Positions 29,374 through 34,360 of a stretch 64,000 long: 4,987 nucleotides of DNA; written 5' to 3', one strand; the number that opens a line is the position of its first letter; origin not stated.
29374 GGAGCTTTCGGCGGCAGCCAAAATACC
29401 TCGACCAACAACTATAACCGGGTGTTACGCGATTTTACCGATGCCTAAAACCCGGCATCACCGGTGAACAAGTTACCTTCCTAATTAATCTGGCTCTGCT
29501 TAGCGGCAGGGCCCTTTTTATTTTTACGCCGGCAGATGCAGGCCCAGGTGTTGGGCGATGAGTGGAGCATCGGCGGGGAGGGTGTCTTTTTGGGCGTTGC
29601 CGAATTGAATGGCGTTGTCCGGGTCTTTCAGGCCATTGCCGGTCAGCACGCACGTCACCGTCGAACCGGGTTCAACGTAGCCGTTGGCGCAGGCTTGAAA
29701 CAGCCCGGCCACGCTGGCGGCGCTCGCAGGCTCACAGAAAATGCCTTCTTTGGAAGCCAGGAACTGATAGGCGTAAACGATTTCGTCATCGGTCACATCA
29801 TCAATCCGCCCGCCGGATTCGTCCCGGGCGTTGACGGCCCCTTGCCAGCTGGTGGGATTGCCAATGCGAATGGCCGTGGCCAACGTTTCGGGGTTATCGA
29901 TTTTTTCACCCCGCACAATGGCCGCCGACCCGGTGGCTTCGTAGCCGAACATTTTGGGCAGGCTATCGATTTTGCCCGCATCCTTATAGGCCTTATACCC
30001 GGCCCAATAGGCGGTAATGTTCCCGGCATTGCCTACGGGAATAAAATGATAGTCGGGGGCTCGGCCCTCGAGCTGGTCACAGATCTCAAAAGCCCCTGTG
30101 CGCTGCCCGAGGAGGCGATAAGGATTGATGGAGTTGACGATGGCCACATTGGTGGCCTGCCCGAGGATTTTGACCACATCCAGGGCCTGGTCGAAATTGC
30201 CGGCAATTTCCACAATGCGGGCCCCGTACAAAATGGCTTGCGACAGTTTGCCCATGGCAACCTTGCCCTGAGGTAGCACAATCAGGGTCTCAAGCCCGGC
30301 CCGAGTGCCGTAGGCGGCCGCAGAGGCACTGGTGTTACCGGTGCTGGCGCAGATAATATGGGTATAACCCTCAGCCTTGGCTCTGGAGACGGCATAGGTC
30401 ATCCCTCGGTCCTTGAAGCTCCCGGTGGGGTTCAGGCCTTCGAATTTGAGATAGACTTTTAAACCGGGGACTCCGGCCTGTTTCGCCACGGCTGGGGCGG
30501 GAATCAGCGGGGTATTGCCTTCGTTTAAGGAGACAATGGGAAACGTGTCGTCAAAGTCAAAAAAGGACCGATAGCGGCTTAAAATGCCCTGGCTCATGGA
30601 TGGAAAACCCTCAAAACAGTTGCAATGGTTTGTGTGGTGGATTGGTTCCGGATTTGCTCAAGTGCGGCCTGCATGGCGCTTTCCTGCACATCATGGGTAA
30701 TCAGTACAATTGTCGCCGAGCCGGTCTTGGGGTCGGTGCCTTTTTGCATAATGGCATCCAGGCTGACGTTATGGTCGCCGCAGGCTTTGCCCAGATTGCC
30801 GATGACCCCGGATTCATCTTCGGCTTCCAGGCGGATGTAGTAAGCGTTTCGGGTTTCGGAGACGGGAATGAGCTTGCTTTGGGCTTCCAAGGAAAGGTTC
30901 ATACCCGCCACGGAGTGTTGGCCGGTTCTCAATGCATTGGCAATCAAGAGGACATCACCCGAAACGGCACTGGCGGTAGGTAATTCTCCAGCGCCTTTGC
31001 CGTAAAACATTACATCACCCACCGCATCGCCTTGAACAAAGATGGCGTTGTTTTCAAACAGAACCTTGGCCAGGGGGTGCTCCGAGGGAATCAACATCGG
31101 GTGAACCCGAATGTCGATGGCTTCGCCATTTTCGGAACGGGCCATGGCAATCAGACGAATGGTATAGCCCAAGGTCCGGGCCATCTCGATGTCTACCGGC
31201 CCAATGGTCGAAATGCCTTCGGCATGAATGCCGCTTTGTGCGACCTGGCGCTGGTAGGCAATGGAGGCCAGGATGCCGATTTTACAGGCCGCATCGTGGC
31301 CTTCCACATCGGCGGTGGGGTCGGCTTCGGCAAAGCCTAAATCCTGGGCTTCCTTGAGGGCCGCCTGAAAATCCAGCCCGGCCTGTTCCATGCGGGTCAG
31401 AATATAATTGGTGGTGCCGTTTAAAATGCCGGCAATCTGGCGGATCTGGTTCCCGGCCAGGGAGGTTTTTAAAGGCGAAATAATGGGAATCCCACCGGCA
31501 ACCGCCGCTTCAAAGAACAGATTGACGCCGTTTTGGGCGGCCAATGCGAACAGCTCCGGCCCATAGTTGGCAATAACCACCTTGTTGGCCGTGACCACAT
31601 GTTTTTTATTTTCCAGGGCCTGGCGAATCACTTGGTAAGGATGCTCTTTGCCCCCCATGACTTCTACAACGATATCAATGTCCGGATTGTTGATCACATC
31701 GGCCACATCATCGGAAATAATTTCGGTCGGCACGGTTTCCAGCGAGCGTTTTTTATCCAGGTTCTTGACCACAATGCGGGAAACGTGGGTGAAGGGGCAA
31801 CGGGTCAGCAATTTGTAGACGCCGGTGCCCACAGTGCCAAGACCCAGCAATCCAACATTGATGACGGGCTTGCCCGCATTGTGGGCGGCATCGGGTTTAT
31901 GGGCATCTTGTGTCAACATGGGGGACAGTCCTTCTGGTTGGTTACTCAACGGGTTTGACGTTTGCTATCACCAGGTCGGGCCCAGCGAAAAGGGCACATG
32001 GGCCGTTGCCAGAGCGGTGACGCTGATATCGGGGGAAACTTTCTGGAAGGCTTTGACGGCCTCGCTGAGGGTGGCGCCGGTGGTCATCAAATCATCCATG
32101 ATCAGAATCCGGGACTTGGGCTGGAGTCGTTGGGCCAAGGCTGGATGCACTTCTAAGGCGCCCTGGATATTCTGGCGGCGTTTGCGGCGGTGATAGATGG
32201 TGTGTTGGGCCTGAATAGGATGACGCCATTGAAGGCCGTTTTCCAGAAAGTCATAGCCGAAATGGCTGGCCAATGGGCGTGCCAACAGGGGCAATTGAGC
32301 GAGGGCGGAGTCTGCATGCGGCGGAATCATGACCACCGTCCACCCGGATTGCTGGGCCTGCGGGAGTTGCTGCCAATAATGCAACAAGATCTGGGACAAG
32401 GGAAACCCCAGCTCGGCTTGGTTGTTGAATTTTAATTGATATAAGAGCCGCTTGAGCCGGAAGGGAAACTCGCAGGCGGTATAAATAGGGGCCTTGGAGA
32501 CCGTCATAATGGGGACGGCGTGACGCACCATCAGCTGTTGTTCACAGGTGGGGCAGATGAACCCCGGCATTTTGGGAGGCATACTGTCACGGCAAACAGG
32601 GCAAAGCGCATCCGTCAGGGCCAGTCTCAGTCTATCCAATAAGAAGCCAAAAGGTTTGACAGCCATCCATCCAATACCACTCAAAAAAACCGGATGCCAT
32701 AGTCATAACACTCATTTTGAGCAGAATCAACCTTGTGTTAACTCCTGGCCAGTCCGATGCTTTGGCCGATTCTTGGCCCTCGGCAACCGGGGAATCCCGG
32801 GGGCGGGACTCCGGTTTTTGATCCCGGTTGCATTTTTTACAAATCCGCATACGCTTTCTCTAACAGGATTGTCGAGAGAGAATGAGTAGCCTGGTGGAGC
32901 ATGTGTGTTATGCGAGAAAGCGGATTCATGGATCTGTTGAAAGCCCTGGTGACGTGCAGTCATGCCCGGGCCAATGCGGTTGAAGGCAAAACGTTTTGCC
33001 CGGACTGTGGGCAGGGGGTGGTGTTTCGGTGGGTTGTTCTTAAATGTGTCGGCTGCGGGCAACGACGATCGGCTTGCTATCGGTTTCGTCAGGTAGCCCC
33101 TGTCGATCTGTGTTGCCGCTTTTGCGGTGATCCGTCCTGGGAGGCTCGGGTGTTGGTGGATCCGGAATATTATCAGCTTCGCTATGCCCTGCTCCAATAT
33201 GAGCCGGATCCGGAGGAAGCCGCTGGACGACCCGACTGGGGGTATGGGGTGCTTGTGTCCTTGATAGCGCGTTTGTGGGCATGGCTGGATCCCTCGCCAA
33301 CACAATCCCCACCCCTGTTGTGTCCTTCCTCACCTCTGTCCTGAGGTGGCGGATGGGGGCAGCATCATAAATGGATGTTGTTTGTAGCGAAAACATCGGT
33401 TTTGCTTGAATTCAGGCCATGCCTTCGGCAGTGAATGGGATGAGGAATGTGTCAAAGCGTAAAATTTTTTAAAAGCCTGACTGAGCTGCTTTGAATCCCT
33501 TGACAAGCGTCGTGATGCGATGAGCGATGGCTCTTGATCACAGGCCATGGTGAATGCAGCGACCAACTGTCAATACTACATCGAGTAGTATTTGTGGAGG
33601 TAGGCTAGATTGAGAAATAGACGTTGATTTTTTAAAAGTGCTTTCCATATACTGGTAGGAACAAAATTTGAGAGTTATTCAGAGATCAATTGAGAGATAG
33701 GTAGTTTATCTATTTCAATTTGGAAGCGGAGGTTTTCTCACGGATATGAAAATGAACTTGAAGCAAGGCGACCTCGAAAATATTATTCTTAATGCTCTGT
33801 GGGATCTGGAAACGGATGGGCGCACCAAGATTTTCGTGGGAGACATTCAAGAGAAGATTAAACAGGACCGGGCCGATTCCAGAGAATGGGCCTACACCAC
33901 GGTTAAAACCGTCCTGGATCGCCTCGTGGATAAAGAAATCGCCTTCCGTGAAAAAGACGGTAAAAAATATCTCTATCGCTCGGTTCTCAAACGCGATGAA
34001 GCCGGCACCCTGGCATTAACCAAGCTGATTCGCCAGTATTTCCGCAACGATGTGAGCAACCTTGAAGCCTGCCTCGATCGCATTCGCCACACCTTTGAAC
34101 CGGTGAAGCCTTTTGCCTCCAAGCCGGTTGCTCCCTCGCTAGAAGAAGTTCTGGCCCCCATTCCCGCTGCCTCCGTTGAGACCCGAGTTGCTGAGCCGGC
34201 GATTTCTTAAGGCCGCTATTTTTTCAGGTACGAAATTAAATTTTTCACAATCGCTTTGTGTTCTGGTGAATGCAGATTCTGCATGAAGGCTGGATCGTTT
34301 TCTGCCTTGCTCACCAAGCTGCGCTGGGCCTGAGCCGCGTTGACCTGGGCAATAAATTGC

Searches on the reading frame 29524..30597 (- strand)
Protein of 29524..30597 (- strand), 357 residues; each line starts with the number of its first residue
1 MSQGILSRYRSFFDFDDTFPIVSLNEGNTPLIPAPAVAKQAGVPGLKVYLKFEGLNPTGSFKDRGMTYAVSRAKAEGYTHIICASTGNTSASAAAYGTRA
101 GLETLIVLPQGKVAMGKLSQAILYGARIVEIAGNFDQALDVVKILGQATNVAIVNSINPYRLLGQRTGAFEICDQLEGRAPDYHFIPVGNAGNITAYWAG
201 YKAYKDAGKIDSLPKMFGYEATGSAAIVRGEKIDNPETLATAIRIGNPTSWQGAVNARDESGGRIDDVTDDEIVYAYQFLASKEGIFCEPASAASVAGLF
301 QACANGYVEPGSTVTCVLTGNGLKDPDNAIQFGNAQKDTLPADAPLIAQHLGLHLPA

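Call 23: search_protein_families(library=pfam, proteins=[window:29524-30597:-], max_evalue=0.001)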
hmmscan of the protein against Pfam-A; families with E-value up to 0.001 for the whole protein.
window:29524-30597:- (357 aa): 1 family
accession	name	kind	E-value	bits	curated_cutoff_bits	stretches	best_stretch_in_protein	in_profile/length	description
PF00291.31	PALP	-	1.9e-72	244.6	35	1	22-320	1-295/295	Pyridoxal-phosphate dependent enzyme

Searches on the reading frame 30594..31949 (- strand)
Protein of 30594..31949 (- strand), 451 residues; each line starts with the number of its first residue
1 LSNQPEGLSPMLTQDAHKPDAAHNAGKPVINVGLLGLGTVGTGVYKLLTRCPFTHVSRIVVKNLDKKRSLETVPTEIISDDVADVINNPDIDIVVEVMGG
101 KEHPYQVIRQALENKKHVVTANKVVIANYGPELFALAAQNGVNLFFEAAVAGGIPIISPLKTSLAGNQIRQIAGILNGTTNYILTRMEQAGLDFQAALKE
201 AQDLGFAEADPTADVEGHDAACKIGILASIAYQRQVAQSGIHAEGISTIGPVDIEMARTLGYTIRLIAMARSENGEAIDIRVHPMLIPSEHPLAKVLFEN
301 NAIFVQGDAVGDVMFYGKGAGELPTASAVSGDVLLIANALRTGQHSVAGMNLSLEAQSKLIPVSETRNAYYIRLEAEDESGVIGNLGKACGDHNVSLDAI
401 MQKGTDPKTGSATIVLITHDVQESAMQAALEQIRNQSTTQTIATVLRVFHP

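Call 23: search_protein_families(library=pfam, proteins=[window:30594-31949:-], max_evalue=0.001)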
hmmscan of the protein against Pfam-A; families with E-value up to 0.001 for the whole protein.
window:30594-31949:- (451 aa): 4 families
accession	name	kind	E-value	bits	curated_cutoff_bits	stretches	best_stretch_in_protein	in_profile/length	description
PF00742.24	Homoserine_dh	-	1.2e-64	217.7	22.9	1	155-334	1-173/173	Homoserine dehydrogenase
PF03447.22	NAD_binding_3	-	3.5e-20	73.3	24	1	36-147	1-116/116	Homoserine dehydrogenase, NAD binding domain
PF01842.31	ACT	-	2.9e-10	40.2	27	1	370-435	1-63/66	ACT domain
PF01408.29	GFO_IDH_MocA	-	3e-05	25.1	24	1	30-120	1-91/120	Oxidoreductase family, NAD-binding Rossmann fold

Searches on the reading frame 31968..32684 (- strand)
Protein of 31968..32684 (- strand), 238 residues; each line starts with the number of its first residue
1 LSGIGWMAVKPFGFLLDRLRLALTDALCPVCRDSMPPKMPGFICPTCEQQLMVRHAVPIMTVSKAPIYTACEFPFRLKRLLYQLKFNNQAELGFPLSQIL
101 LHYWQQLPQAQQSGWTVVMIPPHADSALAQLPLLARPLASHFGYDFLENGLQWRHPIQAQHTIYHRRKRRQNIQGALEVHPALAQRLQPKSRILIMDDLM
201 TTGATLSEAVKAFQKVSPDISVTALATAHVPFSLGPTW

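Call 23: search_protein_families(library=pfam, proteins=[window:31968-32684:-], max_evalue=0.001)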
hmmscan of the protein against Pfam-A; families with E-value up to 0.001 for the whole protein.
window:31968-32684:- (238 aa): 1 family
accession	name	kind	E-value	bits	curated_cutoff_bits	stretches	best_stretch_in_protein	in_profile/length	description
PF00156.33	Pribosyltran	-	0.0002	21.2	26.3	1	183-219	80-116/158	Phosphoribosyl transferase domain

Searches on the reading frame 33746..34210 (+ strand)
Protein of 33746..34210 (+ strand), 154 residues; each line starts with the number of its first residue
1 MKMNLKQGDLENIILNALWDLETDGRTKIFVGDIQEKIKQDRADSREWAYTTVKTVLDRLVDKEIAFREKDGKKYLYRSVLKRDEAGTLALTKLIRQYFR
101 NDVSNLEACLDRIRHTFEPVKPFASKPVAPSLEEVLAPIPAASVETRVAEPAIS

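Call 73: search_protein_families(library=pfam, proteins=[window:33746-34210:+], max_evalue=0.001)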
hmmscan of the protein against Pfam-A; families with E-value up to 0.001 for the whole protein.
window:33746-34210:+ (154 aa): 1 family
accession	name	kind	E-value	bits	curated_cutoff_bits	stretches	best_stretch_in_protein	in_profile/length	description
PF03965.22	Penicillinase_R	-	2e-18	67.2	22.6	1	8-106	2-91/115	Penicillinase repressor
